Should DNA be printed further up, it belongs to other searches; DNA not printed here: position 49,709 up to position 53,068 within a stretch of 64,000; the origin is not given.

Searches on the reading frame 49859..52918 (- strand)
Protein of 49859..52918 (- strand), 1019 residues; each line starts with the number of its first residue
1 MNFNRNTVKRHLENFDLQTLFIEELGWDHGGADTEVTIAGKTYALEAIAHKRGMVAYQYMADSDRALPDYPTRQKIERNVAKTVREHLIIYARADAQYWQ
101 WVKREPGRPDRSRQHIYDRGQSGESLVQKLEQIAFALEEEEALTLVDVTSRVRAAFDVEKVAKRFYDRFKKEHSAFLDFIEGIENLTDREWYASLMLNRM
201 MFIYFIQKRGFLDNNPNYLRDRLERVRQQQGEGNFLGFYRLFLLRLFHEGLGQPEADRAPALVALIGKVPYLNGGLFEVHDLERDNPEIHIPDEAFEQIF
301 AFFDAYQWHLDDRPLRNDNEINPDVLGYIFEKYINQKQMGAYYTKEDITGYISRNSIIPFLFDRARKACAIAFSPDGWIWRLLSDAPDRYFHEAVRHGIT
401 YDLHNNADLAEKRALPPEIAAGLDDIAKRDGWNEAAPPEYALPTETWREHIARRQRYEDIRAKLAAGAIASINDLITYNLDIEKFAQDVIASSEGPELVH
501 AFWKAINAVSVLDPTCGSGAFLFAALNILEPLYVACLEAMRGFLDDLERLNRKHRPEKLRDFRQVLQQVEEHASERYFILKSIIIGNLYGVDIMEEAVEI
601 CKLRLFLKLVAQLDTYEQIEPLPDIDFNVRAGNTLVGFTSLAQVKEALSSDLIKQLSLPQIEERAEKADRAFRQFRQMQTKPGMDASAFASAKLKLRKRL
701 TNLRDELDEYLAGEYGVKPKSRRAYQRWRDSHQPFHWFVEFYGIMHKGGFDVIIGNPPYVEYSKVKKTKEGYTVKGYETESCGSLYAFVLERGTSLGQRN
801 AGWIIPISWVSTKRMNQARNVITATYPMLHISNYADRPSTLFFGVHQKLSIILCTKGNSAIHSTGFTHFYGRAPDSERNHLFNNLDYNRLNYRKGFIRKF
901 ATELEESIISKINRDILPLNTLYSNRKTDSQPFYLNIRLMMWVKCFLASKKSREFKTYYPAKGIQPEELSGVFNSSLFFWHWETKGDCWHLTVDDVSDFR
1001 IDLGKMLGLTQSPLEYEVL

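Call 5: search_protein_families(library=pfam, proteins=[window:49859-52918:-], max_evalue=0.01)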
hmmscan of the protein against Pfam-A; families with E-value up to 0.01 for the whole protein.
window:49859-52918:- (1019 aa): 5 families
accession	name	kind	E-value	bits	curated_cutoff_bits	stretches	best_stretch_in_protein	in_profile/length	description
PF07669.17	Eco57I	-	4.3e-26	92.5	25.3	1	587-834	2-165/171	Eco57I restriction-modification methylase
PF20473.4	MmeI_Mtase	-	1.2e-07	31.6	27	1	499-608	11-85/259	MmeI, DNA-methyltransferase domain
PF25120.1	DUF7814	-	8.2e-05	22.8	27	1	243-290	122-169/228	Domain of unknown function (DUF7814)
PF01170.24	UPF0020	-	0.0012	19.1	22.3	0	510-604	31-95/197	RMKL-like, methyltransferase domain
PF02384.22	N6_Mtase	-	0.0014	18.5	20.4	0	507-529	46-68/311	N-6 DNA Methylase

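Call 6: search_protein_families(library=padloc, proteins=[window:49859-52918:-], max_evalue=0.01)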
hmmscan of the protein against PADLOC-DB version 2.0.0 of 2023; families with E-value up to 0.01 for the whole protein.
window:49859-52918:- (1019 aa): 49 families (the best 25 are shown)
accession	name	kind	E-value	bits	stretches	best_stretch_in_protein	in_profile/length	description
PDLC03628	REase_MTase_IIG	-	0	1027.7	1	1-1005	1-1013/1100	Type IIG restriction enzyme-methyltransferase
PDLC03612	REase_MTase_IIG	-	6.3e-34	115.3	3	504-676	505-681/1247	Type IIG restriction enzyme-methyltransferase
PDLC03601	REase_MTase_IIG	-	2e-29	100.1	2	582-800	503-725/1110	Type IIG restriction enzyme-methyltransferase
PDLC02643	DrmMI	-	4.3e-25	85.8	2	506-710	599-792/1347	DrmMI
PDLC03596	REase_MTase_IIG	-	2.2e-22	76.9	3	563-643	566-647/1148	Type IIG restriction enzyme-methyltransferase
PDLC03604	REase_MTase_IIG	-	3.2e-21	73.1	2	733-834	518-627/1011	Type IIG restriction enzyme-methyltransferase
PDLC02638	DrmMI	-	2e-16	57.4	2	506-696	597-780/935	DrmMI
PDLC03609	REase_MTase_IIG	-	8.5e-15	51.6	2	731-914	539-722/1066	Type IIG restriction enzyme-methyltransferase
PDLC03629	REase_MTase_IIG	-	2e-14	50.4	2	501-638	428-536/1182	Type IIG restriction enzyme-methyltransferase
PDLC03335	MTase_II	-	6.5e-14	49.5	1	746-859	192-306/607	Type II methyltransferase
PDLC02646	DrmMI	-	8.5e-14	48.6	2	580-645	46-105/792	DrmMI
PDLC02644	DrmMI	-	5.2e-12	42.5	2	731-766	361-398/988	DrmMI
PDLC02521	PglX|PglXI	-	7.7e-11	38.7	1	579-835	343-568/1174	PglX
PDLC02523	PglX|PglXI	-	2.1e-10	37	2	454-608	278-405/1428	PglX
PDLC03598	REase_MTase_IIG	-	5.7e-10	35.7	1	126-346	134-319/912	Type IIG restriction enzyme-methyltransferase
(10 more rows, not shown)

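Call 8: search_protein_families(library=ncbifam, proteins=[window:49859-52918:-], max_evalue=0.01)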
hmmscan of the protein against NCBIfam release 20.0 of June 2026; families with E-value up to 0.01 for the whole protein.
window:49859-52918:- (1019 aa): 6 families
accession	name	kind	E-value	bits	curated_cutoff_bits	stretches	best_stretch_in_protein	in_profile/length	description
NF033452.1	BREX_1_MTaseX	exception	7.8e-17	60.4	500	1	506-838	312-594/1210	BREX-1 system adenine-specific DNA-methyltransferase PglX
NF033455.1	BREX_6_MTaseX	exception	3.2e-14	51.4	900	2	455-609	277-400/1319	BREX-6 system adenine-specific DNA-methyltransferase PglX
TIGR02987.1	met_A_Alw26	exception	9.3e-07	27.9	353.5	0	802-865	193-255/523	Alw26I/Eco31I/Esp3I family type II restriction adenine-specific DNA-methyltransferase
NF033451.1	BREX_2_MTaseX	equivalog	1.5e-06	26.3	400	0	507-527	223-243/1185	BREX-2 system adenine-specific DNA-methyltransferase PglX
TIGR03534.1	RF_mod_PrmC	equivalog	0.00011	21.8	199.1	0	745-769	152-176/253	peptide chain release factor N(5)-glutamine methyltransferase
NF033454.1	BREX_5_MTaseX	exception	0.00012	19.7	900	0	508-535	302-329/1404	BREX-5 system adenine-specific DNA-methyltransferase PglX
